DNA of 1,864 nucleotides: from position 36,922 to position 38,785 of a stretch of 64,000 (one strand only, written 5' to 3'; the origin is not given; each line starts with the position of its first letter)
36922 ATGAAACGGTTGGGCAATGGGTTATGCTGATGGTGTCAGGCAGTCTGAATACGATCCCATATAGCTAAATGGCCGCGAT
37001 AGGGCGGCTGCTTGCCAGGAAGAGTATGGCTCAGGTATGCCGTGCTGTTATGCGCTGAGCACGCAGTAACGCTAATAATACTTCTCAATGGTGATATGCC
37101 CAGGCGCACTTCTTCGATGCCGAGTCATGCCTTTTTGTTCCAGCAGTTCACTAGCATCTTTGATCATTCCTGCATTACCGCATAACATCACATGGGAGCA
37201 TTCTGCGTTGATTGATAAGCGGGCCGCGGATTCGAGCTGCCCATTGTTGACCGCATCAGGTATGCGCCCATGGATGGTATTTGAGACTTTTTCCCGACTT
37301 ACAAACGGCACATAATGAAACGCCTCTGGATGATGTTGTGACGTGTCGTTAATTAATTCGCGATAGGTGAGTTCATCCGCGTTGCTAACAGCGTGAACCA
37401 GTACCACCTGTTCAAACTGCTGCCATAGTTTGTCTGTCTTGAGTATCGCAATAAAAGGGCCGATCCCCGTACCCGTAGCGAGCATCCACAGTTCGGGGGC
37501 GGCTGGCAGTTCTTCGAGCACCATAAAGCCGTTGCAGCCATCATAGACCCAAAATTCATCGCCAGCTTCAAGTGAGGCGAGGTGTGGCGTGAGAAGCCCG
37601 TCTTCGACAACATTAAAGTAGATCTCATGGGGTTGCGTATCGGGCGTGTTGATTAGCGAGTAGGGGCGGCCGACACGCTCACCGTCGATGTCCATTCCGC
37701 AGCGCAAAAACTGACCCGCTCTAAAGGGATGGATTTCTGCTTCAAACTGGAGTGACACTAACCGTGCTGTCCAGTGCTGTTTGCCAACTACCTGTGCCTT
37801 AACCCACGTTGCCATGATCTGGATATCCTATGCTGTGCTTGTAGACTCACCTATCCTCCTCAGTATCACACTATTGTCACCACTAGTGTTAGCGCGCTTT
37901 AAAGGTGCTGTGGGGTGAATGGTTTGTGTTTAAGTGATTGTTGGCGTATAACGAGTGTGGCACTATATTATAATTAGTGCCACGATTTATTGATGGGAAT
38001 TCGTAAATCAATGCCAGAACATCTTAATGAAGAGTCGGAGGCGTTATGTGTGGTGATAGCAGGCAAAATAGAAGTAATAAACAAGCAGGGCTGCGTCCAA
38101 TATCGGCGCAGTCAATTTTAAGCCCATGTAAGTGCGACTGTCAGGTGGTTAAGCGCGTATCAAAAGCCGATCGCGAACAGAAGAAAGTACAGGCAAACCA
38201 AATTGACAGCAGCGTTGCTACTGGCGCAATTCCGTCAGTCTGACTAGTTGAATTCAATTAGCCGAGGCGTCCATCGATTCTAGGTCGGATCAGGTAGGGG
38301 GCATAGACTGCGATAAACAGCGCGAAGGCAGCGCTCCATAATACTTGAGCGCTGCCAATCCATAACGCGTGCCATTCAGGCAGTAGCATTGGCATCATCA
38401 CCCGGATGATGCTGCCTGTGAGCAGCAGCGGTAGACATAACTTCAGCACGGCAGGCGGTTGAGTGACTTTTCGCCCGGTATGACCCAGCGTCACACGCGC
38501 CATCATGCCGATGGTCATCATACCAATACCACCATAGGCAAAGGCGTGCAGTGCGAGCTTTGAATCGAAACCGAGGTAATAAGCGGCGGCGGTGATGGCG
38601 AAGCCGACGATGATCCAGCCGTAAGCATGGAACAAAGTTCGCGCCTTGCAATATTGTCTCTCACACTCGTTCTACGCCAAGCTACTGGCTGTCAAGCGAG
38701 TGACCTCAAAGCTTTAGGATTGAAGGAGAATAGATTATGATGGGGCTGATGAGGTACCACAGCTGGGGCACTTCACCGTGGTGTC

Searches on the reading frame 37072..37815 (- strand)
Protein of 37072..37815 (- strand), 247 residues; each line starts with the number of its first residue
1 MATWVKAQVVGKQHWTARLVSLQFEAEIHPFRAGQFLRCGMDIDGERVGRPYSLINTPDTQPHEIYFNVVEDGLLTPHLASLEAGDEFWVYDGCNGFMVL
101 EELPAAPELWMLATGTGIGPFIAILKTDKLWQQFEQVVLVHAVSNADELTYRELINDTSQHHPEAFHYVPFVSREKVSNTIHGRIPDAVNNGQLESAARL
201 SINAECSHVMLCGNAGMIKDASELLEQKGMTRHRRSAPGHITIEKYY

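Call 5: search_protein_families(library=pfam, proteins=[window:37072-37815:-], max_evalue=1)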
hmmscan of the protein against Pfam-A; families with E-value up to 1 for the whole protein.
window:37072-37815:- (247 aa): 4 families
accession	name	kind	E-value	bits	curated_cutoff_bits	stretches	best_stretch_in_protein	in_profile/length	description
PF00175.26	NAD_binding_1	-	2.8e-17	63.8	22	1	111-222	1-108/109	Oxidoreductase NAD-binding domain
PF00970.30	FAD_binding_6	-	9.6e-06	26.3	21.1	1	20-87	17-87/99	Oxidoreductase FAD-binding domain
PF25232.1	DUF7848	-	0.15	12.7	24.5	0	195-241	21-63/80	Domain of unknown function (DUF7848)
PF08030.17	NAD_binding_6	-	0.18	12.3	22.2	0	109-181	4-83/156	Ferric reductase NAD binding domain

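Call 16: find_encoding_contigs(protein=window:37072-37815:-, flank=10000, max_places=10)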
Protein window:37072-37815:- (247 aa): 17 contigs read that carry it; 10 places shown.
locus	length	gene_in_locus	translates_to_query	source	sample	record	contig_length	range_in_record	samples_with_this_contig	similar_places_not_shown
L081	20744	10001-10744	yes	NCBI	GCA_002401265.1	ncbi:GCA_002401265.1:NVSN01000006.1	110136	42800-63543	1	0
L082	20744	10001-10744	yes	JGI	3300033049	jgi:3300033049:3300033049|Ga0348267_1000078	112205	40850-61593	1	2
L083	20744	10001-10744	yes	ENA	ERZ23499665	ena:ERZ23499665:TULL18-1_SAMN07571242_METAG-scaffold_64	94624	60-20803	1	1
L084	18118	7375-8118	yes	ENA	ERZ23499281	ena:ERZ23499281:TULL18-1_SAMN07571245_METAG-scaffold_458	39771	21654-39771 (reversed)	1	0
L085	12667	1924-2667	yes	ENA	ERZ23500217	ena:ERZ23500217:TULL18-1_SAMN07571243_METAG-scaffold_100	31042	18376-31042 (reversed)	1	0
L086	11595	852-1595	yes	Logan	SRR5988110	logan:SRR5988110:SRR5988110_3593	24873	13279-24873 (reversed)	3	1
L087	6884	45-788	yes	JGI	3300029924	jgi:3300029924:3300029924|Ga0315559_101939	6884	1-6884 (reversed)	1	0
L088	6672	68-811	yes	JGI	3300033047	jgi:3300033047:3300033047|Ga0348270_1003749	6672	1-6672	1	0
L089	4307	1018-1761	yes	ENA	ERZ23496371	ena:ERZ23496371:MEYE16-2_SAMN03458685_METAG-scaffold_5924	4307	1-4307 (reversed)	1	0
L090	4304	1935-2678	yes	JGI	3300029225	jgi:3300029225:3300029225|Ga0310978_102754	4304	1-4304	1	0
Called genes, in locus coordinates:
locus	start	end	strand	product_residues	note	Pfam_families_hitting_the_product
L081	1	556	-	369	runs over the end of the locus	PF08240:ADH_N, PF00107:ADH_zinc_N, PF13602:ADH_zinc_N_2 (weak)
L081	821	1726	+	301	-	PF01263:Aldose_epim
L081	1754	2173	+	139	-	-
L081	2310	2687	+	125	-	-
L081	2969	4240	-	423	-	PF02646:RmuC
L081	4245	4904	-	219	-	PF00702:Hydrolase, PF12710:HAD, PF13419:HAD_2, PF13242:Hydrolase_like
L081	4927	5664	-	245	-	PF01209:Ubie_methyltran, PF02353:CMAS, PF05175:MTS, PF06325:PrmA, PF13489:Methyltransf_23, PF13847:Methyltransf_31, PF08241:Methyltransf_11, PF08242:Methyltransf_12, +1 more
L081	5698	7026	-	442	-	PF01979:Amidohydro_1, PF07969:Amidohydro_3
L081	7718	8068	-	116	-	-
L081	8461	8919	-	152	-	PF10908:Tlde1_dom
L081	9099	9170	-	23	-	PF13655:RVT_N (weak)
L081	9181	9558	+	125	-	PF05940:NnrS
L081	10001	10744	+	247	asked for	PF00175:NAD_binding_1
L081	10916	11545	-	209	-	PF00072:Response_reg, PF00196:GerE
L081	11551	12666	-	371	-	PF00072:Response_reg, PF07730:HisKA_3, PF02518:HATPase_c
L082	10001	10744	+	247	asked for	PF00175:NAD_binding_1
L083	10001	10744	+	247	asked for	PF00175:NAD_binding_1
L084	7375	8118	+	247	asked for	PF00175:NAD_binding_1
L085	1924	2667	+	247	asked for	PF00175:NAD_binding_1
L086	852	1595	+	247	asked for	PF00175:NAD_binding_1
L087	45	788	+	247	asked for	PF00175:NAD_binding_1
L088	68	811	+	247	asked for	PF00175:NAD_binding_1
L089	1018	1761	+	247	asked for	PF00175:NAD_binding_1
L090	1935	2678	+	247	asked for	PF00175:NAD_binding_1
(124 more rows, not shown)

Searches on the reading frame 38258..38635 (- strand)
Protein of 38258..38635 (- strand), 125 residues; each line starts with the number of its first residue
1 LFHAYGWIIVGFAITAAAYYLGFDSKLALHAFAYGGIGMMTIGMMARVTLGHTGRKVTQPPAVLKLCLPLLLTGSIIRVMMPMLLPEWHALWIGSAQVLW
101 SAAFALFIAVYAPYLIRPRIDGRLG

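Call 5: search_protein_families(library=pfam, proteins=[window:38258-38635:-], max_evalue=1)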
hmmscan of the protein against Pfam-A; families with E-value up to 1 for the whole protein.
window:38258-38635:- (125 aa): 2 families
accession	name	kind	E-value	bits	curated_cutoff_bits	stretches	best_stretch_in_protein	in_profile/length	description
PF05940.17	NnrS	-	2.9e-31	109.6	28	1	3-119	255-371/371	NnrS protein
PF01027.25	Bax1-I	-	0.23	11.7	34.1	1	3-109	6-112/207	Inhibitor of apoptosis-promoting Bax1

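Call 20: search_protein_families(library=ncbifam, proteins=[window:38258-38635:-], max_evalue=1)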
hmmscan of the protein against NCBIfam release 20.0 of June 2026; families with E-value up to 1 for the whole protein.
window:38258-38635:- (125 aa): 0 families

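Call 37: find_homologous_proteins(query=window:38258-38635:-)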
Query window:38258-38635:- (125 aa): 74 proteins with E <= 0.001 among 83 candidates.
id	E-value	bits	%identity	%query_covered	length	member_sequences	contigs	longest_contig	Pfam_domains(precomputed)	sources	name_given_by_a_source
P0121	6.4e-76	271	100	100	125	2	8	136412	PF05940.18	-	-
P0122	6.0e-37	145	56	95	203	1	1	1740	PF05940.18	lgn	-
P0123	1.5e-36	143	55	100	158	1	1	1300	PF05940.18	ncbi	ncbi:MAG: NnrS family protein, partial [Thiothrix sp.]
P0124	3.1e-35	139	54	100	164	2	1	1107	PF05940.18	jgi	jgi:uncharacterized protein involved in response to NO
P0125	7.5e-34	135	55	100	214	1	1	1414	PF05940.18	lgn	-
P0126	3.1e-33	133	57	95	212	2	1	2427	PF05940.18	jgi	jgi:uncharacterized protein involved in response to NO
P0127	4.4e-33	132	50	98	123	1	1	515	PF05940.18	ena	-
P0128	2.3e-32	130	60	88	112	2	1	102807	PF05940.18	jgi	-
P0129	4.7e-32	129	50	100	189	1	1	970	PF05940.18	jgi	jgi:uncharacterized protein involved in response to NO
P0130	6.3e-32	128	54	100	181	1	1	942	PF05940.18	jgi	-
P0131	1.0e-31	128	51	95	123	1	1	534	PF05940.18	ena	-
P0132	1.2e-31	127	50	100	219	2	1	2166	PF05940.18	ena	-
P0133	5.8e-31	125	50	100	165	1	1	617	PF05940.18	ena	-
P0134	1.3e-29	121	54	100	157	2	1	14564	PF05940.18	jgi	jgi:uncharacterized protein involved in response to NO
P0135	1.3e-29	121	53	91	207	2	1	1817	PF05940.18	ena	-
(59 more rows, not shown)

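Call 77: find_encoding_contigs(protein=P0128, flank=8000, max_places=2)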
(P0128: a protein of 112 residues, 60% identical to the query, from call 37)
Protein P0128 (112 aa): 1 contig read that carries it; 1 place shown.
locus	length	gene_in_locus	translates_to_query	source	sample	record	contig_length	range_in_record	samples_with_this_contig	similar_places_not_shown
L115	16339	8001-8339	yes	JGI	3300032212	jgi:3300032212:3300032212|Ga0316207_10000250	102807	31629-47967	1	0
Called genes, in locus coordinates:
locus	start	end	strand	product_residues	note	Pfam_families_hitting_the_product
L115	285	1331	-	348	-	PF01008:IF-2B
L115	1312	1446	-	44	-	-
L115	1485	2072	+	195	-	PF00691:OmpA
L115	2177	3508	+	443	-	PF01979:Amidohydro_1, PF07969:Amidohydro_3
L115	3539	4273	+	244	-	PF01209:Ubie_methyltran, PF02353:CMAS, PF06325:PrmA, PF13489:Methyltransf_23, PF13847:Methyltransf_31, PF08241:Methyltransf_11, PF08242:Methyltransf_12, PF13649:Methyltransf_25, +1 more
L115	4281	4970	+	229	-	PF00702:Hydrolase, PF12710:HAD, PF13419:HAD_2, PF13242:Hydrolase_like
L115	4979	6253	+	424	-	PF02646:RmuC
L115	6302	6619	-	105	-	PF01845:CcdB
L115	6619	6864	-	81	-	PF07362:CcdA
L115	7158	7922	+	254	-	PF05940:NnrS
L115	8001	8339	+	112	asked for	PF05940:NnrS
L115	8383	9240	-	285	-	PF08668:HDOD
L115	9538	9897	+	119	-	-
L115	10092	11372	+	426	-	PF00072:Response_reg, PF23198:PDE8A_N (faint), PF00072:Response_reg, PF00990:GGDEF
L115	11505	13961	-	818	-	-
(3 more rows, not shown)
